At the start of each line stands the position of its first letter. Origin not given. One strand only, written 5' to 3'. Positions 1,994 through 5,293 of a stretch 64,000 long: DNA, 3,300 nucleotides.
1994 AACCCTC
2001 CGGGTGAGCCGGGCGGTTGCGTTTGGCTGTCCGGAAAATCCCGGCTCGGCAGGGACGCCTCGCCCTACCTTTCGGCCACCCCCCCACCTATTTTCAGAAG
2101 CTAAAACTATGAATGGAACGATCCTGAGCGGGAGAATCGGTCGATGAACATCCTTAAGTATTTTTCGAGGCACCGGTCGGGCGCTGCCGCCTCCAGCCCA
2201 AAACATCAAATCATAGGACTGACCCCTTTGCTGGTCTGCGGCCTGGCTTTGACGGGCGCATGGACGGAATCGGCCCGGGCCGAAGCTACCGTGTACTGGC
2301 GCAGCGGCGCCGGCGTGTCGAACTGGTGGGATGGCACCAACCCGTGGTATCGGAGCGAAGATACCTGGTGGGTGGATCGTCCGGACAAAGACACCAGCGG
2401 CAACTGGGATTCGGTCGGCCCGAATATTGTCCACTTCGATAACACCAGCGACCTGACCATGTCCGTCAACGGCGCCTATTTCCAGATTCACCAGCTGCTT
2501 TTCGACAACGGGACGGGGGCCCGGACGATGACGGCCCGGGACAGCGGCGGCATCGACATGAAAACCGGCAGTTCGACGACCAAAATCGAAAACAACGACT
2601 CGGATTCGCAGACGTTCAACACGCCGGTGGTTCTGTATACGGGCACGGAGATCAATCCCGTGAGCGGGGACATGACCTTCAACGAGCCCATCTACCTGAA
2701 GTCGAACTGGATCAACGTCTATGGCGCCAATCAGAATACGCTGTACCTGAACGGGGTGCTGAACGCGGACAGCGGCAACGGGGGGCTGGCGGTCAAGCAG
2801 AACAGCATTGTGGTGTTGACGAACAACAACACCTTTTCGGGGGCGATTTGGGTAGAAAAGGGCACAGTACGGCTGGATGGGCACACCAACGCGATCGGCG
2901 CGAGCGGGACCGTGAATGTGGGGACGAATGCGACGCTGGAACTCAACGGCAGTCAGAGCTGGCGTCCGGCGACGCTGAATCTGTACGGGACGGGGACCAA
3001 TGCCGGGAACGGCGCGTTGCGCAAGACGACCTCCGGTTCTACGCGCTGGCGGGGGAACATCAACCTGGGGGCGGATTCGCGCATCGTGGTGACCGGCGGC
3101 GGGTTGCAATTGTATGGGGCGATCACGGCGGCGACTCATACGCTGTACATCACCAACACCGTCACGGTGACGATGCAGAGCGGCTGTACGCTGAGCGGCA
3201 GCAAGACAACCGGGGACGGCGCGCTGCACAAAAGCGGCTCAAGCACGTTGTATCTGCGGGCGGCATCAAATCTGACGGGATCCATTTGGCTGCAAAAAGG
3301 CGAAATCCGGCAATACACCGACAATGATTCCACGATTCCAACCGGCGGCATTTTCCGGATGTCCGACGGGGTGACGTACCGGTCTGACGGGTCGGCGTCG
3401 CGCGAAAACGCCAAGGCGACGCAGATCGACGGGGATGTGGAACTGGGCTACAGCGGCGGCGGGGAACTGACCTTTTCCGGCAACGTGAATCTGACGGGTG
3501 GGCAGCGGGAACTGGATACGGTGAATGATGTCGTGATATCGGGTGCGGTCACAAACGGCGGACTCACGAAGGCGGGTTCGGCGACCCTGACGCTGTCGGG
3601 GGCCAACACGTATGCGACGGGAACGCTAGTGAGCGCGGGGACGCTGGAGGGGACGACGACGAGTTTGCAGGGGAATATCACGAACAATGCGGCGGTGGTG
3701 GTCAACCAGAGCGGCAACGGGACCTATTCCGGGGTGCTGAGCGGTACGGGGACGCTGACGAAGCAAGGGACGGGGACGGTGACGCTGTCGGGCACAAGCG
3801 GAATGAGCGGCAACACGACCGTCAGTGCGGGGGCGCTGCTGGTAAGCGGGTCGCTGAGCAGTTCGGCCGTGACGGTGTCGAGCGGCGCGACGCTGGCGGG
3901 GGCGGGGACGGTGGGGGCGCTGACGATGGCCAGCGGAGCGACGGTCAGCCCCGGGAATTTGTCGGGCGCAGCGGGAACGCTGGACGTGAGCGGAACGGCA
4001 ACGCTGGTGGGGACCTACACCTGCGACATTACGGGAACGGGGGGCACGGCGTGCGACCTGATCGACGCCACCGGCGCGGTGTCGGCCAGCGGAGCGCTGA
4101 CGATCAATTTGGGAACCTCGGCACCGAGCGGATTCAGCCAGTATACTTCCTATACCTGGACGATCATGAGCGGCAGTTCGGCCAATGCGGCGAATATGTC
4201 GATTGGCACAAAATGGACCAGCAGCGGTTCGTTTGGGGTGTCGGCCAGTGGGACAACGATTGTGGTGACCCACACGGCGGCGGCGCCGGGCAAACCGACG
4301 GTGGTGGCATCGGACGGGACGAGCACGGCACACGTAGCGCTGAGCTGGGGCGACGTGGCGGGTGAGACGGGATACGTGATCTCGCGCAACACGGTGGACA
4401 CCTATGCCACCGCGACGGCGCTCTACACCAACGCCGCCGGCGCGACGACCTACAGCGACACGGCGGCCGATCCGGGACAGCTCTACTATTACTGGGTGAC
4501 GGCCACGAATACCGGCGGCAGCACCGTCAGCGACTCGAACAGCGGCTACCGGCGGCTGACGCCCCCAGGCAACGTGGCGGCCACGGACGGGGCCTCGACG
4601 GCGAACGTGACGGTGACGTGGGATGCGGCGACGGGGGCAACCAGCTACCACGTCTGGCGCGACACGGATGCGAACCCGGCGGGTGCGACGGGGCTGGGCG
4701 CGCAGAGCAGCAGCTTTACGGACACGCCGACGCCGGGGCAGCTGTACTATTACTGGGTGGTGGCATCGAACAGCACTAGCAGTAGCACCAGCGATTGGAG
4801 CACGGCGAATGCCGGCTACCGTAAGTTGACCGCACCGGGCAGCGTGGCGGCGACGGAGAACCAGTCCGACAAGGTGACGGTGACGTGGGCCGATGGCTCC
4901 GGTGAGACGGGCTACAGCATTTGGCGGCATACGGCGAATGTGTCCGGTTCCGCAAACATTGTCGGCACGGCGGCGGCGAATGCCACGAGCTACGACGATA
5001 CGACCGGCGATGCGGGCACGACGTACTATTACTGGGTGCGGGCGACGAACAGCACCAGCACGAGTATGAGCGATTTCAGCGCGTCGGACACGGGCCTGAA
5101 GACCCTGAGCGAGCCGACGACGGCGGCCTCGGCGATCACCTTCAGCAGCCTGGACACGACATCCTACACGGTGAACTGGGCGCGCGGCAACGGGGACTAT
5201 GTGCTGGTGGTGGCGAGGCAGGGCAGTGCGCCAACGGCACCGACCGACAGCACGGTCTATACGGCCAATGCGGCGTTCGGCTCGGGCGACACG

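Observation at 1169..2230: Four-deep tandem array of the promoter and 5' end of a 14.8-kb giant gene, chained by ATGA translational coupling and carrying poly-C tracts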

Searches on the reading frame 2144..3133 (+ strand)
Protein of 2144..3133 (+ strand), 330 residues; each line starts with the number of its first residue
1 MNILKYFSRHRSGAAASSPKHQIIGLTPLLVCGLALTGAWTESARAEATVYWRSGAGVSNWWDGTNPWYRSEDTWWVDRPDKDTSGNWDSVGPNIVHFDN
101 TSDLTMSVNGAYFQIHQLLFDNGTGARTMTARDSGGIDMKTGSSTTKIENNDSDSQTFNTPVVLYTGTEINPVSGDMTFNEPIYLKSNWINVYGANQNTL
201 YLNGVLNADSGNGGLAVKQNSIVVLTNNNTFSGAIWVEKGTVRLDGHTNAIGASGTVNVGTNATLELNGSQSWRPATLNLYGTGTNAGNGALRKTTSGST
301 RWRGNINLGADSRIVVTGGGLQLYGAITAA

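Call 28: find_homologous_proteins(query=window:2144-3133:+)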
Query window:2144-3133:+ (330 aa): 8 proteins with E <= 0.001 among 4122 candidates.
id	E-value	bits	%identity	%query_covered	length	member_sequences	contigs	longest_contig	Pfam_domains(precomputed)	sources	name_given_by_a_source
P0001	1.2e-154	533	79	92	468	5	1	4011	-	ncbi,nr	ncbi:MAG: hypothetical protein PHG96_12010, partial [Kiritimatiellae bacterium]|nr:hypothetical prot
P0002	5.8e-124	432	66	94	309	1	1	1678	-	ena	-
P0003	1.2e-80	289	53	97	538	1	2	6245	PF12951.14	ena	-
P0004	1.1e-64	237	52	89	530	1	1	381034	PF12951.14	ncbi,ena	-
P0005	2.0e-50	190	48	81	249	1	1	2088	-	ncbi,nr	ncbi:MAG: hypothetical protein EOM20_20625, partial [Spartobacteria bacterium]|nr:hypothetical prote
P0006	9.8e-25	106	36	85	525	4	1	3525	PF12951.14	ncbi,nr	ncbi:MAG TPA: autotransporter-associated beta strand repeat-containing protein, partial [Kiritimatie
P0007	3.3e-19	88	61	27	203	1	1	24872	-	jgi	jgi:hypothetical protein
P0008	2.2e-12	65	70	18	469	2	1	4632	PF12951.14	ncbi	-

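Call 30: find_encoding_contigs(protein=P0001, flank=5000, max_places=4)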
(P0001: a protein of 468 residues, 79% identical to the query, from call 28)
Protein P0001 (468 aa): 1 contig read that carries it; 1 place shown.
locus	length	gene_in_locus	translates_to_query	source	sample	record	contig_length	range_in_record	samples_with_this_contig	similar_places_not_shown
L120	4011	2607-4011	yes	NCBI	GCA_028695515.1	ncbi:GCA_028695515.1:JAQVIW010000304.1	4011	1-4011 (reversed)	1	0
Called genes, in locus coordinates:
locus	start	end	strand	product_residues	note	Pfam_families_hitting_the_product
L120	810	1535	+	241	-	-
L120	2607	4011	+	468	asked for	?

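Call 31: find_encoding_contigs(protein=P0003, flank=5000, max_places=4)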
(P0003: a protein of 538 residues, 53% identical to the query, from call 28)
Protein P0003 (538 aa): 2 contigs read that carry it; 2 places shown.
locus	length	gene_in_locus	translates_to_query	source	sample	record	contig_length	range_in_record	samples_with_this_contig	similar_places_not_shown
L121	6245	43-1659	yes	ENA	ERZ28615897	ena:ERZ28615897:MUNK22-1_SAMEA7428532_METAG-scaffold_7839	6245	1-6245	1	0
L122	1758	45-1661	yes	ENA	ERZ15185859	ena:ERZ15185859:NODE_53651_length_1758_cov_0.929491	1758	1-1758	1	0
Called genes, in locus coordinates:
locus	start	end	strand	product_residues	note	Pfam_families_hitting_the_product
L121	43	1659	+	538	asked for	PF12951:PATR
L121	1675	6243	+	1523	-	?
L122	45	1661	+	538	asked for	PF12951:PATR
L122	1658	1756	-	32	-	?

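Call 32: find_encoding_contigs(protein=P0004, flank=5000, max_places=4)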
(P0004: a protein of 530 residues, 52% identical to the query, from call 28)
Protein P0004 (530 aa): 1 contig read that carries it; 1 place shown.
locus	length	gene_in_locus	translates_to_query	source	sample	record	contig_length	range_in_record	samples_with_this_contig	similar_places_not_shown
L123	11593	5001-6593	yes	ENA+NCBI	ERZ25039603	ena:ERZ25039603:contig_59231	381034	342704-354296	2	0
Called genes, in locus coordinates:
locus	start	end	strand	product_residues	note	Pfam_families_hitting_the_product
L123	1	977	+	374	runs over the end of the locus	PF03739:LptF_LptG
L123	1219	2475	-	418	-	PF01979:Amidohydro_1, PF07969:Amidohydro_3 (weak)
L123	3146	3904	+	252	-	-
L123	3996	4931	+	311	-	PF18884:TSP3_bac (weak)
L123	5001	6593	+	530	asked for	PF12951:PATR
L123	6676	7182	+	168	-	-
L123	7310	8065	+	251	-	-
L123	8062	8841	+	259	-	PF00041:fn3 (faint), PF16656:Pur_ac_phosph_N (faint)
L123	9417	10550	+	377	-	-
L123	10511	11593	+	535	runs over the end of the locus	-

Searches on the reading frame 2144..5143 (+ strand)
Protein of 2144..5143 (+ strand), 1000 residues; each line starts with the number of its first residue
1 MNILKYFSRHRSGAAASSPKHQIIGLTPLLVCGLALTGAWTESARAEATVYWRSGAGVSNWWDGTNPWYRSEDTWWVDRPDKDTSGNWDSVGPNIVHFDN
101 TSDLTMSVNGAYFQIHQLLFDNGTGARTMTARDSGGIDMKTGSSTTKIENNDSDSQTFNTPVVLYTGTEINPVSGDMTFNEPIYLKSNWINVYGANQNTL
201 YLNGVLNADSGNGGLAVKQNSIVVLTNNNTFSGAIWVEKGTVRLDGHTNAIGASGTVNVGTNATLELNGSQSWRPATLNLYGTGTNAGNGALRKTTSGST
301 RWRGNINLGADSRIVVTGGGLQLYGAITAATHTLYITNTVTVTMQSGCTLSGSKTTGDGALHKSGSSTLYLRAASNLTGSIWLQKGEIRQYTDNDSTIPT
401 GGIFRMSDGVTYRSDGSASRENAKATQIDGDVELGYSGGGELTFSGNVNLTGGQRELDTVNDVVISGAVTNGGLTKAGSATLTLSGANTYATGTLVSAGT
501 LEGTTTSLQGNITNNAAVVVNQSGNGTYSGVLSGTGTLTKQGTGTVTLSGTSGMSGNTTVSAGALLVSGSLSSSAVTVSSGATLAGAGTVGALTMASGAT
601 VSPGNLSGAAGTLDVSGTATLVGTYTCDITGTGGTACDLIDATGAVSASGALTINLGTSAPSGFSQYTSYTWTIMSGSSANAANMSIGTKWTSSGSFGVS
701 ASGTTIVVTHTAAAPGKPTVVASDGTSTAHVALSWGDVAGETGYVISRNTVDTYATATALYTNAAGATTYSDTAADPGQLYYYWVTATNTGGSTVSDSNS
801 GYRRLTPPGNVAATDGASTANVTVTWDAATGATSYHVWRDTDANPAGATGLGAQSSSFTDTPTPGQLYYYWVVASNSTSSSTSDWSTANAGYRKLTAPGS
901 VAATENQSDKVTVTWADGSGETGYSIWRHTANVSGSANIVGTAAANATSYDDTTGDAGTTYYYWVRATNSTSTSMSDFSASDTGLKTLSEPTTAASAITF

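Call 21: search_protein_families(library=pfam, proteins=[window:2144-5143:+])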
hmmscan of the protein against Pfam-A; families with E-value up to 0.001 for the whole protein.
window:2144-5143:+ (1000 aa): 2 families
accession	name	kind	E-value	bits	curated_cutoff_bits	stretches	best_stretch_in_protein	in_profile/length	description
PF12951.13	PATR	-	2.3e-13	50.4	27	2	474-502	1-29/30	Passenger-associated-transport-repeat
PF00041.27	fn3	-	3.9e-07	30.6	25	0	897-973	2-74/84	Fibronectin type III domain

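Call 84: search_protein_families(library=ncbifam, proteins=[window:2144-4543:+], max_evalue=0.001)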
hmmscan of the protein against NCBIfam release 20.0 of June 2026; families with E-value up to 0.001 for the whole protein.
window:2144-4543:+ (800 aa): 3 families
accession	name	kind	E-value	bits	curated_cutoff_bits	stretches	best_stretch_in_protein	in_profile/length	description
TIGR02601.1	autotrns_rpt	repeat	2.2e-15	56.1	19.85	2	473-502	1-30/32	beta strand repeat protein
NF051851.1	AtpSerPepEprS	equivalog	6.7e-13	47.6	1700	1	535-657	449-567/988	autotransporter serine peptidase EprS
NF033865.1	fusolisin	equivalog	0.00024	19.3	999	0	469-521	453-506/1006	fusolisin family autotransporter serine protease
